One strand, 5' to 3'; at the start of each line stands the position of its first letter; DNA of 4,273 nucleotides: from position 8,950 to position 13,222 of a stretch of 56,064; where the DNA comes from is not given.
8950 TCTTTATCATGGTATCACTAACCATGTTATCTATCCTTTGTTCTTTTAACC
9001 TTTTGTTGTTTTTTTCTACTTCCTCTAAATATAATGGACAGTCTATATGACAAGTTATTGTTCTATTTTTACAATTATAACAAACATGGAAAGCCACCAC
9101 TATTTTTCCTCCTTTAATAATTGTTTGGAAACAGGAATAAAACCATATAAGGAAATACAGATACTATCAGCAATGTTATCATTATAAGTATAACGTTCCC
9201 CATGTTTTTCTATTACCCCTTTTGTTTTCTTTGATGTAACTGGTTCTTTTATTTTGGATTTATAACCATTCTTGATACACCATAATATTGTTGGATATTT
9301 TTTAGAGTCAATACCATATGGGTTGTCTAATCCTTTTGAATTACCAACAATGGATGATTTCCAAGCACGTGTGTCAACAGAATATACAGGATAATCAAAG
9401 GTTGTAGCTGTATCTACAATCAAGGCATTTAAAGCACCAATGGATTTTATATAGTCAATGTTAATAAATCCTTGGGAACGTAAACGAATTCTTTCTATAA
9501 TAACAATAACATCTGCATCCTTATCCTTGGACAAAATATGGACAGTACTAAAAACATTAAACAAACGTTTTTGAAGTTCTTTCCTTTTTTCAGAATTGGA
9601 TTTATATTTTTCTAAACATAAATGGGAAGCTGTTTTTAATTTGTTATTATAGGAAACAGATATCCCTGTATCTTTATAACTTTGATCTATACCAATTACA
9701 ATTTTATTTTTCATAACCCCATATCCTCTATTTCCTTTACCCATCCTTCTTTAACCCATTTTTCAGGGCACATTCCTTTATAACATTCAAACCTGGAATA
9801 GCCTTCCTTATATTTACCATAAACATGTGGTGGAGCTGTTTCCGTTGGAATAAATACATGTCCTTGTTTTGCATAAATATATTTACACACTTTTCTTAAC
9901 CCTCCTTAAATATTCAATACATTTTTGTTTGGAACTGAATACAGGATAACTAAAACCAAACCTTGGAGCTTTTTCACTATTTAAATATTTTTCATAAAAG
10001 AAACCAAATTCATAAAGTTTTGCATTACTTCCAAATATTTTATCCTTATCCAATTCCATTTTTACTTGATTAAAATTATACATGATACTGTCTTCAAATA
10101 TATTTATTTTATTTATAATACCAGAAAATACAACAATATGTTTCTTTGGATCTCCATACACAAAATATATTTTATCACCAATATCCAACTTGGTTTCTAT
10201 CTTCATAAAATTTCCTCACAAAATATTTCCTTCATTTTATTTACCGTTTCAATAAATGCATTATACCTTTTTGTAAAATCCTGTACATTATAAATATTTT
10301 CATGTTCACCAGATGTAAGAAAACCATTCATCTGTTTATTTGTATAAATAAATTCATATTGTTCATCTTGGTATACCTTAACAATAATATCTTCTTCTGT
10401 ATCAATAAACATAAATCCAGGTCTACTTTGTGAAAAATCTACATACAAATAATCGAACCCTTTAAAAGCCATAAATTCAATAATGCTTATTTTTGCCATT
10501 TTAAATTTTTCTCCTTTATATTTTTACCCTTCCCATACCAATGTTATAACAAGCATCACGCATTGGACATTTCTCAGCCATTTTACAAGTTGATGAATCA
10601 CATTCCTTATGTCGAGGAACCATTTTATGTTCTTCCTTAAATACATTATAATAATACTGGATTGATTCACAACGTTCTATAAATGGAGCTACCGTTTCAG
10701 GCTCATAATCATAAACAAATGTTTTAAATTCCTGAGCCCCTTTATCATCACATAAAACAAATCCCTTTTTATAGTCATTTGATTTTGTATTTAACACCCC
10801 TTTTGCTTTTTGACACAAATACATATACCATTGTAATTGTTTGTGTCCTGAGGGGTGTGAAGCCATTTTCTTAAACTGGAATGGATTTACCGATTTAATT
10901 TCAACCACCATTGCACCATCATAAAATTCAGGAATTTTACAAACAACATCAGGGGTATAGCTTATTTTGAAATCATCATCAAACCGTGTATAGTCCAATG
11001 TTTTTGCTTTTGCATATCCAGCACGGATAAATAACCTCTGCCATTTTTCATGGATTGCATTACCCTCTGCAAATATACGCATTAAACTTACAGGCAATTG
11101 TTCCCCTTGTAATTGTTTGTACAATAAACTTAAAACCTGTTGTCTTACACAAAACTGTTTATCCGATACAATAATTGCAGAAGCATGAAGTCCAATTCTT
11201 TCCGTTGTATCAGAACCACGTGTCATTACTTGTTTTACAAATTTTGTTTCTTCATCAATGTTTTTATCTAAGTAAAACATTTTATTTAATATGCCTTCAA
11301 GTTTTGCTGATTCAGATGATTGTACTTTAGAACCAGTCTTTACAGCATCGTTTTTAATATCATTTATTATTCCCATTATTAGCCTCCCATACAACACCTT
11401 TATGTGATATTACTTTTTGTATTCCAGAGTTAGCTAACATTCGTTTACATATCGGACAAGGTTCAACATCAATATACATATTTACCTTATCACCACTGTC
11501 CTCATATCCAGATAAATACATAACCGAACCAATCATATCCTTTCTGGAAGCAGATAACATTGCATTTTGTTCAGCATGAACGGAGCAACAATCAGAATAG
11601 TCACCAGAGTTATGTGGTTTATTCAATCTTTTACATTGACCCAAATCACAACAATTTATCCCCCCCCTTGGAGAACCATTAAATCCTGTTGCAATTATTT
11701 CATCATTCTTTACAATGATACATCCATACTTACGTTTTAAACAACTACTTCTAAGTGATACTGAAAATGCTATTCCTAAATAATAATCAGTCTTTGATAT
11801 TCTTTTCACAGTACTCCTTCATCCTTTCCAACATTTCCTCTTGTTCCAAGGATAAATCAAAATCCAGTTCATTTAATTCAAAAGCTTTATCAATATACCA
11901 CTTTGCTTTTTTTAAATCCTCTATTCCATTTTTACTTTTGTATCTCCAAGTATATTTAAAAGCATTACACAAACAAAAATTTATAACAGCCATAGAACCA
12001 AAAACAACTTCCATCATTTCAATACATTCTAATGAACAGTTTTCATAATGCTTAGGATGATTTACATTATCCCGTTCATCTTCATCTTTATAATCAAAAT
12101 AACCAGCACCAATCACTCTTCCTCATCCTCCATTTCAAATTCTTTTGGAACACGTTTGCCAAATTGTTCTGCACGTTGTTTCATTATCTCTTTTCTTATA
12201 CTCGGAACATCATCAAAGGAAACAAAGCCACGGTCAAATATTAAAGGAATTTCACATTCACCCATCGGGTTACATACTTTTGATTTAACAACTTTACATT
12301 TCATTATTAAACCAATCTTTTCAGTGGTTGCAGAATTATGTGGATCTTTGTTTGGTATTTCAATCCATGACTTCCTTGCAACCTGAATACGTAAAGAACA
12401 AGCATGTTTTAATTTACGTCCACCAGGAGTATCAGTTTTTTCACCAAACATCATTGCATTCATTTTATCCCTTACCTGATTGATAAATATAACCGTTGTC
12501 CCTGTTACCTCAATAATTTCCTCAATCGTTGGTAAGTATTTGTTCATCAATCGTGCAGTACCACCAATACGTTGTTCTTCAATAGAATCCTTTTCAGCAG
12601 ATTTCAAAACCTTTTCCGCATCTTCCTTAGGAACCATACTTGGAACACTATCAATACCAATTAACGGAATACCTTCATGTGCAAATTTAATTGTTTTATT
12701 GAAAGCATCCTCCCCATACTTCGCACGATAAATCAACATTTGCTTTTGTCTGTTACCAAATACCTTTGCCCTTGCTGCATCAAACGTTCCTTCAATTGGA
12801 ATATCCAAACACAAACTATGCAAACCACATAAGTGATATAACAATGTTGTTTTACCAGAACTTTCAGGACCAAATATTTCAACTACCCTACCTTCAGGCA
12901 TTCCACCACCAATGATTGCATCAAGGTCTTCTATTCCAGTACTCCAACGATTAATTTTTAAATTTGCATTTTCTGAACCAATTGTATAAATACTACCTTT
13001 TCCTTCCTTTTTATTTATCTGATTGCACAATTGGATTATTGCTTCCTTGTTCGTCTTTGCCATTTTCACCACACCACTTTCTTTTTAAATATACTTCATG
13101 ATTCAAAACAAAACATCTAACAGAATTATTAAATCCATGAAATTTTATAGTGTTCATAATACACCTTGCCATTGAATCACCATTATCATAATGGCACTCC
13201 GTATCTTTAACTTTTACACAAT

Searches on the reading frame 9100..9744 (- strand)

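Call 32: search_protein_families(library=pfam, proteins=[window:9100-9744:-], max_evalue=0.01)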
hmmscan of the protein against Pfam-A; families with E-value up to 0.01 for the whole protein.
window:9100-9744:- (214 aa): 0 families

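Call 90: search_protein_families(library=phrogs, proteins=[window:9100-9744:-], max_evalue=0.00001)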
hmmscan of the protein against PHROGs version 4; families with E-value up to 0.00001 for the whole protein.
window:9100-9744:- (214 aa): 2 families
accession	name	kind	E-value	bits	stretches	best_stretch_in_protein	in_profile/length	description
phrog_1770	-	DNA, RNA and nucleotide metabolism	2.3e-08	35.2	1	11-204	1-150/158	Holliday junction resolvase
phrog_159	-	DNA, RNA and nucleotide metabolism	5.9e-08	33.1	1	15-201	89-246/330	RuvC-like Holliday junction resolvase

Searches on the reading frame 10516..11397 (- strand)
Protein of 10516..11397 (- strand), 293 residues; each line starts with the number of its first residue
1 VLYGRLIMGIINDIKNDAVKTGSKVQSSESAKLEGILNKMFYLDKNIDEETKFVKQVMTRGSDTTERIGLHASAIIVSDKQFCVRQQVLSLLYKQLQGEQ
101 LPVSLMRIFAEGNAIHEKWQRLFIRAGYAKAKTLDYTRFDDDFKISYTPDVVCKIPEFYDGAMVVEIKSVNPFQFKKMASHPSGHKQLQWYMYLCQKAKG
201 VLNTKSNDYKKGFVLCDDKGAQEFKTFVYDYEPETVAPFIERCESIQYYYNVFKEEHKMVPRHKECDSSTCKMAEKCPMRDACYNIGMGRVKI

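Call 32: search_protein_families(library=pfam, proteins=[window:10516-11397:-], max_evalue=0.01)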
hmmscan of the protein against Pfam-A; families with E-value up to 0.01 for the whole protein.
window:10516-11397:- (293 aa): 0 families

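Call 90: search_protein_families(library=phrogs, proteins=[window:10516-11397:-], max_evalue=0.00001)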
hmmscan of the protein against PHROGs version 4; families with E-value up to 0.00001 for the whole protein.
window:10516-11397:- (293 aa): 2 families
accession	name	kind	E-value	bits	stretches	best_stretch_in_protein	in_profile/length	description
phrog_2506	-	DNA, RNA and nucleotide metabolism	7.8e-16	59.2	1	70-285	94-335/342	exonuclease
phrog_1990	-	DNA, RNA and nucleotide metabolism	1.4e-09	38.8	1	52-285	19-237/290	Cas4-domain exonuclease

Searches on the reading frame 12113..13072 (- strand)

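Call 32: search_protein_families(library=pfam, proteins=[window:12113-13072:-], max_evalue=0.01)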
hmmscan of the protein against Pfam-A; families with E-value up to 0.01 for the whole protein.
window:12113-13072:- (319 aa): 6 families
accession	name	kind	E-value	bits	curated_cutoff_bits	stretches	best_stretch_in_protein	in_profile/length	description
PF00154.27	RecA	-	1.8e-46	159.2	27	1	14-283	5-261/262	recA bacterial DNA recombination protein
PF08423.17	Rad51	-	2.1e-09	37.5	22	1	42-89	7-54/244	Rad51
PF06745.19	ATPase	-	2.6e-08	33.9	26.6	1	44-77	2-35/231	KaiC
PF00005.33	ABC_tran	-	0.00069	20.7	25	1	58-167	8-100/137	ABC transporter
PF13481.12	AAA_25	-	0.00074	19.6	27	1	40-89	12-61/195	AAA domain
PF01637.24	ATPase_2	-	0.0066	16.7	33.2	0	62-192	21-110/225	ATPase domain predominantly from Archaea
